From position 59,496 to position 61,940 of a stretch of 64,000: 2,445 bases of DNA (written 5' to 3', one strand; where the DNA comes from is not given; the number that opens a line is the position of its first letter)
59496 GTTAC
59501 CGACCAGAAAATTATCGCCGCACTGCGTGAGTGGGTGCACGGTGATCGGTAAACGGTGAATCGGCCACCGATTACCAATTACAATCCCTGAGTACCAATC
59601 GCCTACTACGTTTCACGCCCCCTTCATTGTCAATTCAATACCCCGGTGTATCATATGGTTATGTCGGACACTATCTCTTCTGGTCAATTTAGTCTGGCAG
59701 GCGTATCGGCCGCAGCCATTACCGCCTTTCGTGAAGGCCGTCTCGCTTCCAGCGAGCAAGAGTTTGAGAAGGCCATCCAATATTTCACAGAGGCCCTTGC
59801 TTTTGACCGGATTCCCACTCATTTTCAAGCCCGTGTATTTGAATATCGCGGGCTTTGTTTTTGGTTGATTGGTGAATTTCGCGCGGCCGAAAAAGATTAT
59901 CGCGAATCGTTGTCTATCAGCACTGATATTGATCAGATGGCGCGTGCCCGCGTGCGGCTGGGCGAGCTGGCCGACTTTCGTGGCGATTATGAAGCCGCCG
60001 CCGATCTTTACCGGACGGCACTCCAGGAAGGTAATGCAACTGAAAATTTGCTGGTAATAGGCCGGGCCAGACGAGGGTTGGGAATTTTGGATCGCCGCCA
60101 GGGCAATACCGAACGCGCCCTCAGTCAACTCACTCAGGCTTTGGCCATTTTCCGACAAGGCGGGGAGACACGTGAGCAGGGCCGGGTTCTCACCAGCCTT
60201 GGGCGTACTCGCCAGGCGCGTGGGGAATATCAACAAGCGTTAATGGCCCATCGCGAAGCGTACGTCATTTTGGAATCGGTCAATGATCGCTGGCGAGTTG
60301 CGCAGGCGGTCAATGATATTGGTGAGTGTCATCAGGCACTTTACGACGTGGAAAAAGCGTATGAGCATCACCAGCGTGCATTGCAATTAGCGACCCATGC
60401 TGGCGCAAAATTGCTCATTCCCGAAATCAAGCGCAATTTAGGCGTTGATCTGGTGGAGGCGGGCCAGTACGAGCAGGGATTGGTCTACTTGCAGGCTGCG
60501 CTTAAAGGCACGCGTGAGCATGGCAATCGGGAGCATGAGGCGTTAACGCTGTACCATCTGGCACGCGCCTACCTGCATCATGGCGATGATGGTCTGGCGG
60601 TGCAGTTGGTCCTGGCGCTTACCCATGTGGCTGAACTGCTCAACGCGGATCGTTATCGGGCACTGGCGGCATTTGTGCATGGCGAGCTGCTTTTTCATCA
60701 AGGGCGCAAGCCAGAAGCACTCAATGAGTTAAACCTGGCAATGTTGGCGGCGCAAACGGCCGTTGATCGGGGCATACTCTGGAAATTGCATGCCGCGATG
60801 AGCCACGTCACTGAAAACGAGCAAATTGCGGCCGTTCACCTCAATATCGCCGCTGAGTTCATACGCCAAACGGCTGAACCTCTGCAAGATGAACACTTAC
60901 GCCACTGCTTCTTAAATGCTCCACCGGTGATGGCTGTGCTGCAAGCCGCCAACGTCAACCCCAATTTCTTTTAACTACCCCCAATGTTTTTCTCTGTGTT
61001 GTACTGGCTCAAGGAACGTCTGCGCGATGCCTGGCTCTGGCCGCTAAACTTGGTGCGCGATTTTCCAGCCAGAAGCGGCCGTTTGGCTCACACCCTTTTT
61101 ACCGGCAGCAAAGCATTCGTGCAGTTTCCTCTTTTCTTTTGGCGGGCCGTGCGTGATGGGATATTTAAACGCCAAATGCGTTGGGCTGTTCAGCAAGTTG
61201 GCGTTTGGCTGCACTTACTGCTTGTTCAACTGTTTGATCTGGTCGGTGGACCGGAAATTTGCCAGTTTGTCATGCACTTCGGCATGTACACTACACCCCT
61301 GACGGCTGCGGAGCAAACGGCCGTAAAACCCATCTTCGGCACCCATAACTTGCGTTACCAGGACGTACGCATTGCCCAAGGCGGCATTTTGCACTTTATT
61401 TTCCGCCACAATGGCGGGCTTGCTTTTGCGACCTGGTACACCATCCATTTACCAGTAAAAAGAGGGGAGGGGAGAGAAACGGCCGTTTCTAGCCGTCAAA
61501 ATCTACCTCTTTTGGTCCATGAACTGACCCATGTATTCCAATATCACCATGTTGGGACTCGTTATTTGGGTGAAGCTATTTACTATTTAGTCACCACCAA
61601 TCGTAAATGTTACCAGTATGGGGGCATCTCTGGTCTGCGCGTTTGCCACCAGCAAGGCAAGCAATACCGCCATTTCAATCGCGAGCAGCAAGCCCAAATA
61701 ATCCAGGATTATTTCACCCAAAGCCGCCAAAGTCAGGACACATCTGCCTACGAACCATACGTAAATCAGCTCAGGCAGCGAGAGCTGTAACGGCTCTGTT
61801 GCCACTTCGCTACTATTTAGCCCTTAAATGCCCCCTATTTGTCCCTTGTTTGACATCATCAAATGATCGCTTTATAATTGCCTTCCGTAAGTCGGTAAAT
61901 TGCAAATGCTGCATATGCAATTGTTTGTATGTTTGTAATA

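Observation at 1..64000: Hyper-abundant octamer palindrome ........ (mostly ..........): a HIP1-like highly iterated palindrome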

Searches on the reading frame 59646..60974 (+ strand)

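Call 7: search_protein_families(library=pfam, proteins=[window:59646-60974:+])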
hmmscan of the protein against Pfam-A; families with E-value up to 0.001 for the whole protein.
window:59646-60974:+ (442 aa): 12 families
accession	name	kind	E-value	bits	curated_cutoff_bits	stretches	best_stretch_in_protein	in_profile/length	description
PF13424.12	TPR_12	-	8.2e-29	100.1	30.1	5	140-209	4-75/77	Tetratricopeptide repeat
PF07719.23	TPR_2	-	7.2e-20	69.8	27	0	27-54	4-31/34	Tetratricopeptide repeat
PF00515.34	TPR_1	-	3.3e-18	65.1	27.8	0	64-91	3-30/34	Tetratricopeptide repeat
PF13176.12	TPR_7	-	7.5e-11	41.7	27.9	0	103-127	3-27/36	Tetratricopeptide repeat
PF13432.12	TPR_16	-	1.1e-10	42.2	32.7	0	76-129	11-61/65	Tetratricopeptide repeat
PF17874.7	TPR_MalT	-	2.5e-09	37.3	45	1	27-205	5-187/336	MalT-like TPR region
PF13181.12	TPR_8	-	9e-09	35.3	25.7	0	29-54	6-31/34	Tetratricopeptide repeat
PF14559.12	TPR_19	-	2.3e-06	28.3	25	0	151-204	3-57/68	Tetratricopeptide repeat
PF13374.12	TPR_10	-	4e-06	27.1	27.5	0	264-292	7-35/42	Tetratricopeptide repeat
PF09976.15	TPR_21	-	6.5e-06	26.5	25.5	0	111-204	88-178/193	Tetratricopeptide repeat-like domain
PF07721.20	TPR_4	-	7.4e-05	23.4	27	0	99-123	1-25/26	Tetratricopeptide repeat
PF13428.12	TPR_14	-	0.00015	22.6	23.5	0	100-132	2-34/44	Tetratricopeptide repeat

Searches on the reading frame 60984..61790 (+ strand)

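Call 15: search_protein_families(library=pfam, proteins=[window:60984-61790:+])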
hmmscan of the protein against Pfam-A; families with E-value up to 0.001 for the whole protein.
window:60984-61790:+ (268 aa): 1 family
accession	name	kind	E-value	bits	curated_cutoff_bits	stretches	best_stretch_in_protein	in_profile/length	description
PF13699.11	eCIS_core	-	0.00085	19.9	22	0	106-188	2-76/79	eCIS core domain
